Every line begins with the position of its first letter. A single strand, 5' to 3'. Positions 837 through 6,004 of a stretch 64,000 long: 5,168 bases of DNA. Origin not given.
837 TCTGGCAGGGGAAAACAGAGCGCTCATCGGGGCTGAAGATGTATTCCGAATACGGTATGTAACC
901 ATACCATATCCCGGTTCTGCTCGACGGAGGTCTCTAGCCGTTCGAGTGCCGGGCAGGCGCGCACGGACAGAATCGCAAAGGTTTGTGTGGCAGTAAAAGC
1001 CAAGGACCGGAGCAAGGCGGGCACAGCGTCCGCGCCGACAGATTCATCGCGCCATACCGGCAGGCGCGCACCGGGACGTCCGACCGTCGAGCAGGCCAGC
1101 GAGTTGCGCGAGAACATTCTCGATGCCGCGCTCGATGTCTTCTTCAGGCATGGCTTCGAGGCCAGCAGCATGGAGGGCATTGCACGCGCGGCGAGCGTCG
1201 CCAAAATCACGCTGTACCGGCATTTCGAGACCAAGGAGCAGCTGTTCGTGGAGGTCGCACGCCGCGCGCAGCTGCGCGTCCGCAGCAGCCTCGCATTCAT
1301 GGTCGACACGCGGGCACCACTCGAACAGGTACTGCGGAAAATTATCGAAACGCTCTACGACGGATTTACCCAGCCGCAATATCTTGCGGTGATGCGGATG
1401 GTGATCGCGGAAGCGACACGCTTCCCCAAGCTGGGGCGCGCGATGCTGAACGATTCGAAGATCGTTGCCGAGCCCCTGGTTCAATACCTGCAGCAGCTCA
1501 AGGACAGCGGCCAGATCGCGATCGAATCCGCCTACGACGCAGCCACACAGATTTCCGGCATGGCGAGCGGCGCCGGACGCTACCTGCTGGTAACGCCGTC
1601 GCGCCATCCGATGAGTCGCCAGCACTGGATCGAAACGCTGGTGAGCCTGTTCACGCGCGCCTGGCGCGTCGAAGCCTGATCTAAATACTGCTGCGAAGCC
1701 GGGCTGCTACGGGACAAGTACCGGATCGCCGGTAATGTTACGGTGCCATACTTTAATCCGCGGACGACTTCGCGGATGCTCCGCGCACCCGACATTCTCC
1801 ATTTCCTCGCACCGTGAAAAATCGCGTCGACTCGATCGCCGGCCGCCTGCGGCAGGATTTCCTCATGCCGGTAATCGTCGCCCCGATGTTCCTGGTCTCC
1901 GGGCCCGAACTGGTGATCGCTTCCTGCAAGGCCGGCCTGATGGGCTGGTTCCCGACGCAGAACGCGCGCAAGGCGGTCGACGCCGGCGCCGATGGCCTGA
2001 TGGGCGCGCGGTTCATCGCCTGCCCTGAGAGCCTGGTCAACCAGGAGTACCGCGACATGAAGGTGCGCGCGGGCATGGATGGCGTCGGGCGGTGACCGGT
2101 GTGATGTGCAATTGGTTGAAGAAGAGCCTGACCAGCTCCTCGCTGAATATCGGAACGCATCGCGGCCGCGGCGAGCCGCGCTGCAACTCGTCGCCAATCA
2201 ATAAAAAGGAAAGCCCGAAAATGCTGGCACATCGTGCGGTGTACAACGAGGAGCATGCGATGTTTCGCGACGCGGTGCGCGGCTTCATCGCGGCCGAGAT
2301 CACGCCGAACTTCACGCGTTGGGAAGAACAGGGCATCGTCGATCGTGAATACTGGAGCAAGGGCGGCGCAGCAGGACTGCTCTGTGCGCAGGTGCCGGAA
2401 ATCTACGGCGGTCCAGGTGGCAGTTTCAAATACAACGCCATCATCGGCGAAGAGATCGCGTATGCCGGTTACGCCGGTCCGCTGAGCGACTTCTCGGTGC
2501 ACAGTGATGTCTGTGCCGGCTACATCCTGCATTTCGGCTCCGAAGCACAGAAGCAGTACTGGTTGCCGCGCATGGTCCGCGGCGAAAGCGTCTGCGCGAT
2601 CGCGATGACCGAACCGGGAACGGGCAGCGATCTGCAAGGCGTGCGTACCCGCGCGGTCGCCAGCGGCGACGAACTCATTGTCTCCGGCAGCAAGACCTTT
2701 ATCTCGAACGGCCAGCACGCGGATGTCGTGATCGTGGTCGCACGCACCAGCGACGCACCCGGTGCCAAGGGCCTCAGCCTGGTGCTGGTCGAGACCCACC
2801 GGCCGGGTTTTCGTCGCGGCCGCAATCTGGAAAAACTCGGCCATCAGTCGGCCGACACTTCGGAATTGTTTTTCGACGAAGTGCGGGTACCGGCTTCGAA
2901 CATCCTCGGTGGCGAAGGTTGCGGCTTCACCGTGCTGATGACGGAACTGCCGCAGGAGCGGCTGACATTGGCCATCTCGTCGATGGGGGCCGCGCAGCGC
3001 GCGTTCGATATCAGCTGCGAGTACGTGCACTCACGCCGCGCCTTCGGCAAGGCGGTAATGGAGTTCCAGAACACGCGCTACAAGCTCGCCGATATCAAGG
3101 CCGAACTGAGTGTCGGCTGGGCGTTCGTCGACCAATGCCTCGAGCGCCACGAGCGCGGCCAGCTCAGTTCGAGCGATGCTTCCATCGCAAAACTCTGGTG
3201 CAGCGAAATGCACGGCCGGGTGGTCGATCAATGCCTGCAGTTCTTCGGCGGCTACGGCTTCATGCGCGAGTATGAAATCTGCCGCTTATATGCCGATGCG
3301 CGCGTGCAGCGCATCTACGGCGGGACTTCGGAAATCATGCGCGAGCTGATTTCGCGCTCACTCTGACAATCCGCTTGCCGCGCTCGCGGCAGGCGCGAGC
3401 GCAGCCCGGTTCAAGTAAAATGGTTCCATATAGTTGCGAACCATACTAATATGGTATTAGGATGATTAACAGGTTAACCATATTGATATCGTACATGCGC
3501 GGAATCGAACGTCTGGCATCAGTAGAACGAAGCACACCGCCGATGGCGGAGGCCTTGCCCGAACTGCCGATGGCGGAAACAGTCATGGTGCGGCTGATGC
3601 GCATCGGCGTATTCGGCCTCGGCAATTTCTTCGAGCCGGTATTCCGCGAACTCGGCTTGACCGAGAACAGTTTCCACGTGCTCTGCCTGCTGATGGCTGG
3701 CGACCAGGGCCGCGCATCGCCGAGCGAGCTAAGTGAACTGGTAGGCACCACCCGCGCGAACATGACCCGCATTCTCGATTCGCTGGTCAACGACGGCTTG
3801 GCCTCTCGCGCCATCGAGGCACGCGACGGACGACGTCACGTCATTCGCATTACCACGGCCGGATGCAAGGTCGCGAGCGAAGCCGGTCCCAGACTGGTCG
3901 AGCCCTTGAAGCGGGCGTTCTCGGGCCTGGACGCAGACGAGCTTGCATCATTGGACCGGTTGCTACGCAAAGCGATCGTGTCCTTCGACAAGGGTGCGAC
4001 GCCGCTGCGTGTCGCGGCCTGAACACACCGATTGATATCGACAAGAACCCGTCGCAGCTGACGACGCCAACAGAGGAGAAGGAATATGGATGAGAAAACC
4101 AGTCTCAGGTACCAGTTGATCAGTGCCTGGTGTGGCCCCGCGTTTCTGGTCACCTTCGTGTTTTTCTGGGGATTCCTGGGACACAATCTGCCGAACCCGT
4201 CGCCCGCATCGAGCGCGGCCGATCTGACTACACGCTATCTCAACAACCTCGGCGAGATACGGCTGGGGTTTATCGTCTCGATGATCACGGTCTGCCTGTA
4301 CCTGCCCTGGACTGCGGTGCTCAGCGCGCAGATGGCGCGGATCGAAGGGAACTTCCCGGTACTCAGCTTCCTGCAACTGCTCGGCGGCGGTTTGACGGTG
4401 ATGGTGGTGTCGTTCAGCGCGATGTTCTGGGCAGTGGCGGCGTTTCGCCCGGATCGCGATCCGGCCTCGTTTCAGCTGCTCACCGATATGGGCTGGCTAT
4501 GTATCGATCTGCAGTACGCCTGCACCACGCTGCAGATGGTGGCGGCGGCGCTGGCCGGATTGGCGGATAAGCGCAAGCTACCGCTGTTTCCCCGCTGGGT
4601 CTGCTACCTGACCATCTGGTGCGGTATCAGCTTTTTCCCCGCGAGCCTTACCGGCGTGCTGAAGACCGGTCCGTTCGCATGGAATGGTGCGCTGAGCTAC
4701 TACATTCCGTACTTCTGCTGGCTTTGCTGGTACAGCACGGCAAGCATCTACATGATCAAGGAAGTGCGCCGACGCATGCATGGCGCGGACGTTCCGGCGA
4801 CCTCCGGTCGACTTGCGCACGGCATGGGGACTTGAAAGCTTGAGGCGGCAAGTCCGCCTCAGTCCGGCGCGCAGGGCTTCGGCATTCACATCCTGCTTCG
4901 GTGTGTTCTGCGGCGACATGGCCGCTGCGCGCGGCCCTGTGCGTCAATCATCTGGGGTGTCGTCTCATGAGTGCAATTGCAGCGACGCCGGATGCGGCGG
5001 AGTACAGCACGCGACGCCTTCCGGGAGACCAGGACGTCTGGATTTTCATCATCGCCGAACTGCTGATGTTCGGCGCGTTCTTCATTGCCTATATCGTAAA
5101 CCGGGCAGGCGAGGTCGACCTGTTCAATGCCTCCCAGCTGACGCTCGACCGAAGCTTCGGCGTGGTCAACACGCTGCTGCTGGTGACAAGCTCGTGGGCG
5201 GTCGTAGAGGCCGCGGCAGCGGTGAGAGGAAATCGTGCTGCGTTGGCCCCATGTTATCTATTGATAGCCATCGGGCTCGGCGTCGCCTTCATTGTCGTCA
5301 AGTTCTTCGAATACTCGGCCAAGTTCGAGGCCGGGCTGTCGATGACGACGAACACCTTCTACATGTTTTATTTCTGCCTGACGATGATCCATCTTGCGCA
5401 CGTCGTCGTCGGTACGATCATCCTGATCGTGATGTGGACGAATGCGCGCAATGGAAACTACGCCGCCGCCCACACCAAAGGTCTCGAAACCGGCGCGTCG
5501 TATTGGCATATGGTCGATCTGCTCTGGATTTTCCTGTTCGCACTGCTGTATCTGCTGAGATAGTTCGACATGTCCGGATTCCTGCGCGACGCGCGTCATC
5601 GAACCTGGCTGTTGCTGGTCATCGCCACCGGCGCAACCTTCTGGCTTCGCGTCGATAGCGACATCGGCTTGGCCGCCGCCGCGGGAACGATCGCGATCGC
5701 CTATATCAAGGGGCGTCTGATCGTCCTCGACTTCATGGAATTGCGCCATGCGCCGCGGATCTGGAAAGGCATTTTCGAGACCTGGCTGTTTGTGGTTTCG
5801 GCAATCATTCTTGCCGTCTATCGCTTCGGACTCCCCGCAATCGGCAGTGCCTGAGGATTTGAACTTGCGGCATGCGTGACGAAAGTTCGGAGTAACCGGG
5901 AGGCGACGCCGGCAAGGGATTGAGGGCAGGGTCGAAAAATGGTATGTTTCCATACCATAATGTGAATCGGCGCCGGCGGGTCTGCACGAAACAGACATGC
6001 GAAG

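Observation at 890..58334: Recurrent GTATG-N4-CATAC palindrome in front of at least ten operons: candidate operator of a single undescribed lipid/hydrocarbon regulon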

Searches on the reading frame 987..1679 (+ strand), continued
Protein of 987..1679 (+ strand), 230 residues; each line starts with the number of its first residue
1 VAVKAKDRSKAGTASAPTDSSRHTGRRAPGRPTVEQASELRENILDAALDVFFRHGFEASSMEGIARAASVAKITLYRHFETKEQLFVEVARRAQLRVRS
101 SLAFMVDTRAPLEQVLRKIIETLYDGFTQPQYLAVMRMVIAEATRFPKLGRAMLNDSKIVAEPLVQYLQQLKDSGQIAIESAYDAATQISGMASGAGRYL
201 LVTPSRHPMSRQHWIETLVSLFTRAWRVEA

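Call 82: search_protein_representatives(protein=window:987-1679:+)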
Query: 230 residues. Proteins with E-value up to 0.001 (for the whole library): 29421; up to 1e-10: 2189; up to 1e-30: 15. The best 150 are listed.
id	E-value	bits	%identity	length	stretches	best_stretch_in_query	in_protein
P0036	1.1e-83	295.9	65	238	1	11-229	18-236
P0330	4.2e-66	238.6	55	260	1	21-228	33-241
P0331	2.1e-49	184.1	44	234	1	14-227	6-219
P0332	2.9e-48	180.3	43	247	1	15-229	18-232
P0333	6.7e-42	159.6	40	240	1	11-228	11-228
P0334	1.6e-41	158.4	40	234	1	27-228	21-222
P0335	7.9e-35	136.5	41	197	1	48-228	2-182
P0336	9.8e-35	136.2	36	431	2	41-205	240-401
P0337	3.1e-34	134.5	40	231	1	22-227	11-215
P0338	5.5e-33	130.5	37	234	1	15-223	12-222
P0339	1.8e-32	128.8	30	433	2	14-200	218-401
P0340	3.3e-32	127.9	36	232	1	18-230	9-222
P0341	2.3e-31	125.2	40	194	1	62-228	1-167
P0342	4.2e-31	124.3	32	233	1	24-228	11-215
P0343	7.4e-31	123.5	35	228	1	24-226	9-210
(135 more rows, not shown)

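Call 83: list_cluster_members(proteins=[P0330, P0331, P0332, P0333, P0334, P0335, P0337, P0338, P0340, P0342])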
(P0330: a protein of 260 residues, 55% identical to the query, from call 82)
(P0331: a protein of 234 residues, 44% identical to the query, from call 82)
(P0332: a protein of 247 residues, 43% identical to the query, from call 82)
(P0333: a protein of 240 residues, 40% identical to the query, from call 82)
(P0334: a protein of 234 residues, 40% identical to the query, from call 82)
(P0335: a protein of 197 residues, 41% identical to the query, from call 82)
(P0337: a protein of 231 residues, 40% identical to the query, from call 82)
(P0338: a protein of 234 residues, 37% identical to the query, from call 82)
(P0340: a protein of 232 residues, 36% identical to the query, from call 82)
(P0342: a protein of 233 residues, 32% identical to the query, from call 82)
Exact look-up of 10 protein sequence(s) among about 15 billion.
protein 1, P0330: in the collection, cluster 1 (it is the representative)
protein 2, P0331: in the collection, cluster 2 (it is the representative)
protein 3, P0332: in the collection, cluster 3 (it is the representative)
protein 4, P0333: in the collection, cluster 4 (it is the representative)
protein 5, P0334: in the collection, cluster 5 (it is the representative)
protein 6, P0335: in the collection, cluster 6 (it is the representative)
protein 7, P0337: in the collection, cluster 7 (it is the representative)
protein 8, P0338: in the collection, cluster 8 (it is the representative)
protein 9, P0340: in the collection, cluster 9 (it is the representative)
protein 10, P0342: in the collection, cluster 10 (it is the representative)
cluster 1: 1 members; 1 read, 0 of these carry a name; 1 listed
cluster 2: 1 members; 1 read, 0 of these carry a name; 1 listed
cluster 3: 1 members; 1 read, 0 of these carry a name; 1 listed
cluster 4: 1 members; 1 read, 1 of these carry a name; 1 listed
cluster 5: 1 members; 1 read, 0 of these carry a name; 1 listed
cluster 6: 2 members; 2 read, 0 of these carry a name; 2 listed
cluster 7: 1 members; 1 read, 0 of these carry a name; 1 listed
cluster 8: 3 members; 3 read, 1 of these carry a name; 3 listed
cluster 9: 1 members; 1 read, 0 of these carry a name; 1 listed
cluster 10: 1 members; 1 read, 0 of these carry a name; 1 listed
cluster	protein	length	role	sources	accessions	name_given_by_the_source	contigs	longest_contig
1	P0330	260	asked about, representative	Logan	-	-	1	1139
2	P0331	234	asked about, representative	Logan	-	-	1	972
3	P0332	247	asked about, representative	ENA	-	-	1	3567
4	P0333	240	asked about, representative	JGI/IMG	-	AcrR family transcriptional regulator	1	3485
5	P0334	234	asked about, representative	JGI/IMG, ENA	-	-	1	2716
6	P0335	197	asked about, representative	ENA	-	-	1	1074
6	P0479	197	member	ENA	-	-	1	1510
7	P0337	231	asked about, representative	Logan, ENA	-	-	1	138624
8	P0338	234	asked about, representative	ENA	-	-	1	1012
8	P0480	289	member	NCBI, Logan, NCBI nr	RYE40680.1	MAG: TetR/AcrR family transcriptional regulator [Hyphomicrobiales bacterium]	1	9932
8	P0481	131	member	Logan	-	-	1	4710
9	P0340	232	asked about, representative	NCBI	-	-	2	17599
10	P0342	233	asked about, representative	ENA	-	-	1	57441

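Call 84: find_encoding_contigs(protein=P0028, flank=10000, max_places=1)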
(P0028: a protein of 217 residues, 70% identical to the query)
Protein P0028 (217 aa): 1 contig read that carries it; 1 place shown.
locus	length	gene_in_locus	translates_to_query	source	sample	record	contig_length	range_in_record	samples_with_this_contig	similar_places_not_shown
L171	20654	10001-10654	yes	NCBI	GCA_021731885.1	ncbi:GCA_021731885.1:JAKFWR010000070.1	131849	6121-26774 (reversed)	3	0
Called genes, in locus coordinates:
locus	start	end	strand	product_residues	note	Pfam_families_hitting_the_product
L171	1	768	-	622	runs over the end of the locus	PF06505:XylR_N, PF02830:V4R, PF00158:Sigma54_activat, PF13191:AAA_16 (weak), PF14532:Sigma54_activ_2, PF07728:AAA_5, PF25601:AAA_lid_14, PF02954:HTH_8, +2 more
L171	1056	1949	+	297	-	PF22632:BphC_D1, PF00903:Glyoxalase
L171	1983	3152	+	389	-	PF00355:Rieske, PF11723:Aromatic_hydrox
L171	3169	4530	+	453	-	PF00355:Rieske, PF00848:Ring_hydroxyl_A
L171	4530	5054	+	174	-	PF13577:SnoaL_4 (faint), PF00866:Ring_hydroxyl_B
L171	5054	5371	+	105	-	PF00355:Rieske, PF13806:Rieske_2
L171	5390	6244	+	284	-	PF00561:Abhydrolase_1, PF12146:Hydrolase_4, PF12697:Abhydrolase_6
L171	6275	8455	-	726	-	PF04879:Molybdop_Fe4S4, PF00384:Molybdopterin, PF01568:Molydop_binding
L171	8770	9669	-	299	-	PF23441:SDR, PF00106:adh_short, PF08659:KR (weak), PF13561:adh_short_C2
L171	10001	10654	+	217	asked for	PF00440:TetR_N, PF14246:TetR_C_7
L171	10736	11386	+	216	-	PF00440:TetR_N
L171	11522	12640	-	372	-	PF00487:FA_desaturase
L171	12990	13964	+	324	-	PF03060:NMO, PF01070:FMN_dh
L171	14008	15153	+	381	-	PF02771:Acyl-CoA_dh_N, PF02770:Acyl-CoA_dh_M, PF00441:Acyl-CoA_dh_1, PF08028:Acyl-CoA_dh_2, PF22924:ACOX_C_alpha1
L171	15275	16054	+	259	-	PF01209:Ubie_methyltran, PF13489:Methyltransf_23, PF13847:Methyltransf_31, PF08241:Methyltransf_11, PF08242:Methyltransf_12, PF13649:Methyltransf_25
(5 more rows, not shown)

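Call 85: find_encoding_contigs(protein=P0009, flank=10000, max_places=1)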
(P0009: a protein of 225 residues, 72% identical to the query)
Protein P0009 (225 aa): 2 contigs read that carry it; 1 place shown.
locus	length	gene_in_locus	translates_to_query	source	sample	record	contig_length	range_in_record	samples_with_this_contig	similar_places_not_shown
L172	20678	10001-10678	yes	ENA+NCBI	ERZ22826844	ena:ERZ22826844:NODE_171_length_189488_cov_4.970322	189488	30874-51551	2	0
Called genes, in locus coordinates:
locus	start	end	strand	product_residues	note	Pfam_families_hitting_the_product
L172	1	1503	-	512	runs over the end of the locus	PF00289:Biotin_carb_N, PF02786:CPSase_L_D2, PF07478:Dala_Dala_lig_C (weak), PF02785:Biotin_carb_C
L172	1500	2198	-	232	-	PF00440:TetR_N, PF08359:TetR_C_4 (weak), PF17932:TetR_C_24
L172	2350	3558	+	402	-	PF02771:Acyl-CoA_dh_N, PF02770:Acyl-CoA_dh_M, PF00441:Acyl-CoA_dh_1, PF08028:Acyl-CoA_dh_2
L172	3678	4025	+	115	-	-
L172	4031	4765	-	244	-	PF02683:DsbD_TM, PF13386:DsbD_2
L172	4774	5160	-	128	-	PF00578:AhpC-TSA, PF08534:Redoxin, PF00085:Thioredoxin, PF13098:Thioredoxin_2 (weak), PF13905:Thioredoxin_8 (weak)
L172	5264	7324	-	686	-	PF05649:Peptidase_M13_N, PF01431:Peptidase_M13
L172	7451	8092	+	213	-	-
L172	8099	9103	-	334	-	PF16884:ADH_N_2, PF00107:ADH_zinc_N, PF13602:ADH_zinc_N_2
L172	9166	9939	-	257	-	-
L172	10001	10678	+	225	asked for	PF00440:TetR_N, PF14246:TetR_C_7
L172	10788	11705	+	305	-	PF23441:SDR (weak), PF00106:adh_short, PF08659:KR, PF13561:adh_short_C2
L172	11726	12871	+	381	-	PF02771:Acyl-CoA_dh_N, PF02770:Acyl-CoA_dh_M, PF00441:Acyl-CoA_dh_1, PF08028:Acyl-CoA_dh_2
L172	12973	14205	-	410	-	PF02771:Acyl-CoA_dh_N, PF02770:Acyl-CoA_dh_M, PF00441:Acyl-CoA_dh_1, PF08028:Acyl-CoA_dh_2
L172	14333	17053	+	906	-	PF13191:AAA_16 (weak), PF24883:NPHP3_N (weak), PF13401:AAA_22 (weak), PF25873:WHD_MalT, PF17874:TPR_MalT, PF00196:GerE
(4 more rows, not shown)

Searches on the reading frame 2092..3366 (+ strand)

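Call 9: search_protein_families(library=pfam, proteins=[window:2092-3366:+], max_evalue=0.00001)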
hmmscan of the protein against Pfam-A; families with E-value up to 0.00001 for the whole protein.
window:2092-3366:+ (424 aa): 5 families
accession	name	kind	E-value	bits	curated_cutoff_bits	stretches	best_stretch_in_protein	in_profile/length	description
PF00441.29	Acyl-CoA_dh_1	-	8.2e-44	149.8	22.4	1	278-424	3-149/150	Acyl-CoA dehydrogenase, C-terminal domain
PF02771.21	Acyl-CoA_dh_N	-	1.7e-32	112.6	22.9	1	52-165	1-113/113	Acyl-CoA dehydrogenase, N-terminal domain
PF02770.24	Acyl-CoA_dh_M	-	5e-26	91.2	33.3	1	169-264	1-97/97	Acyl-CoA dehydrogenase, middle domain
PF08028.16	Acyl-CoA_dh_2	-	3.2e-12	47.3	22.7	1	292-413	2-133/134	Acyl-CoA dehydrogenase, C-terminal domain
PF22924.1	ACOX_C_alpha1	-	5.9e-08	33.1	27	1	288-424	6-168/169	Acyl-CoA oxidase, C-alpha1 domain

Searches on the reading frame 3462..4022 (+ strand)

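Call 9: search_protein_families(library=pfam, proteins=[window:3462-4022:+], max_evalue=0.00001)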
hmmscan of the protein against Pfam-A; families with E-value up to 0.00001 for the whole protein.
window:3462-4022:+ (186 aa): 2 families
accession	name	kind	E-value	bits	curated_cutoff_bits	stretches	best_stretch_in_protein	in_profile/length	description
PF12802.13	MarR_2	-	4e-09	37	27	1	64-125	1-61/61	MarR family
PF01047.28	MarR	-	9.7e-09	35.4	24.6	1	66-125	1-58/59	MarR family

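Call 22: search_protein_families(library=ncbifam, proteins=[window:3462-4022:+], max_evalue=0.001)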
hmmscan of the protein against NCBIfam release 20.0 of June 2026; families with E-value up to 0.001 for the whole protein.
window:3462-4022:+ (186 aa): 9 families
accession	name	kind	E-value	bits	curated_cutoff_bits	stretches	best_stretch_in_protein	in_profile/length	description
NF008122.0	PRK10870.1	equivalog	6.4e-13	48.8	157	1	29-177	16-164/176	transcriptional repressor MprA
TIGR02337.1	HpaR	equivalog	1.1e-11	44.7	121.2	1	55-170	15-128/130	homoprotocatechuate degradation operon regulator HpaR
NF008565.1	PRK11512.1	equivalog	4.1e-09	36.6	240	1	63-171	35-142/144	multiple antibiotic resistance transcriptional regulator MarR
NF045593.1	bilirub_TF_BilQ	equivalog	2e-08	34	125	1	62-171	24-131/135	bilirubin utilization transcriptional regulator BilQ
NF053777.1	Saro0803TransReg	equivalog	3e-07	30.2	200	1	55-169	24-136/140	Saro_0803 family transcriptional regulator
NF052438.1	TransRegRv0880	equivalog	2.4e-06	27.4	220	1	83-165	47-129/143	Rv0880 family HTH-type transcriptional regulator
NF041230.1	BagL_FevM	exception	2.9e-06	27.4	230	1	66-167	38-137/145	MarR family transcriptional regulator BagL/FevM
NF002926.0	PRK03573.1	equivalog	0.00017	21.5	120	1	86-170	48-132/144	transcriptional regulator SlyA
NF038251.1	AdcR_fam_Zn_TF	equivalog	0.00071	19.8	175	1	63-140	31-105/143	zinc-dependent MarR family transcriptional regulator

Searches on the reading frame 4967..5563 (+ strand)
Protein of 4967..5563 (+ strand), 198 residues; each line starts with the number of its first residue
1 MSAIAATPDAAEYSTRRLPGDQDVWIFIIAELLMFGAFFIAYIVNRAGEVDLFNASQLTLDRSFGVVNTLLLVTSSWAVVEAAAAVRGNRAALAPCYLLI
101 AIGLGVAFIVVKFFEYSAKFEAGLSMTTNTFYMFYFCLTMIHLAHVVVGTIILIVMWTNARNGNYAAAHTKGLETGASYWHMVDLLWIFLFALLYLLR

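Call 9: search_protein_families(library=pfam, proteins=[window:4967-5563:+], max_evalue=0.00001)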
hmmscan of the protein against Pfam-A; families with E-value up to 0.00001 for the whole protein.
window:4967-5563:+ (198 aa): 1 family
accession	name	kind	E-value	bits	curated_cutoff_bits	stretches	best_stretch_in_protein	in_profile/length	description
PF00510.24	COX3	-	2.7e-17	63.9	23.8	1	24-196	80-255/258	Cytochrome c oxidase subunit III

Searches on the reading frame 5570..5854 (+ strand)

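Call 9: search_protein_families(library=pfam, proteins=[window:5570-5854:+], max_evalue=0.00001)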
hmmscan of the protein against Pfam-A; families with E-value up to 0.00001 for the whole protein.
window:5570-5854:+ (94 aa): 1 family
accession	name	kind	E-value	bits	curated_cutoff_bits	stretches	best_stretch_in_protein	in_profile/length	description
PF03626.19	COX4_pro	-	7.2e-16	58.8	28.9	1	12-80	3-71/72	Prokaryotic Cytochrome C oxidase subunit IV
